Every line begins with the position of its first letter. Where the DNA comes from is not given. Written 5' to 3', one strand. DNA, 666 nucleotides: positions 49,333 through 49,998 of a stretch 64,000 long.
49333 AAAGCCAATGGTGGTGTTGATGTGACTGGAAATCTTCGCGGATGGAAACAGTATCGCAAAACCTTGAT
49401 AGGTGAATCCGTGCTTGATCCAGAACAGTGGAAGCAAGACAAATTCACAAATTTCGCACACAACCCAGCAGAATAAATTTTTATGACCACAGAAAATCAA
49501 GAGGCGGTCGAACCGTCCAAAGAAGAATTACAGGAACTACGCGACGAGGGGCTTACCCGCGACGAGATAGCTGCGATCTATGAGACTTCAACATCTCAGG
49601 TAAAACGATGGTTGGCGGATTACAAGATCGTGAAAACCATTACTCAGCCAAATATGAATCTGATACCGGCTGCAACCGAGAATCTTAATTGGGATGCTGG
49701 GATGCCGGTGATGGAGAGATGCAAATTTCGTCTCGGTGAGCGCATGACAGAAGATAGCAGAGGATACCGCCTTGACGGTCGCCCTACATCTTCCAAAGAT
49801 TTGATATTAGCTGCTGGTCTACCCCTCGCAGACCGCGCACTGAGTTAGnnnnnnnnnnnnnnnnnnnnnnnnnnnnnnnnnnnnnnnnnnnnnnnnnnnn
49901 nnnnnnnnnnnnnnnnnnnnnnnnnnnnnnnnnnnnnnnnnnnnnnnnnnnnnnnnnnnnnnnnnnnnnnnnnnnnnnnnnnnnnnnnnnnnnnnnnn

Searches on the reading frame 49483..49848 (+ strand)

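Call 63: search_protein_families(library=pfam, proteins=[window:49483-49848:+], max_evalue=0.01)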
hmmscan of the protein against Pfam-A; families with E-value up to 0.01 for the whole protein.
window:49483-49848:+ (121 aa): 3 families
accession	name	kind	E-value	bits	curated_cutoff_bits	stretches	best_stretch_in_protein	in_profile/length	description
PF13384.12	HTH_23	-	6.4e-05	23.1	24.6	1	19-47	13-41/50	Homeodomain-like domain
PF13518.12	HTH_28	-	0.00065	20.2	25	1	19-48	9-37/52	Helix-turn-helix domain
PF02796.21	HTH_7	-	0.0023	18.4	23.8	1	14-46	12-44/45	Helix-turn-helix domain of resolvase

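Call 75: search_protein_families(library=phrogs, proteins=[window:49483-49848:+], max_evalue=0.001)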
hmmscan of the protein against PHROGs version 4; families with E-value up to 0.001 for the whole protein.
window:49483-49848:+ (121 aa): 3 families
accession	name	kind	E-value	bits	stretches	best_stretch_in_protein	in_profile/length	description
phrog_15781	-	unknown function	9.3e-07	29.9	1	72-117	32-77/78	-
phrog_36382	-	unknown function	2.2e-06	28.4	1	74-117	1-44/45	-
phrog_7950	-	transcription regulation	0.00055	21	1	14-56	10-52/68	transcriptional repressor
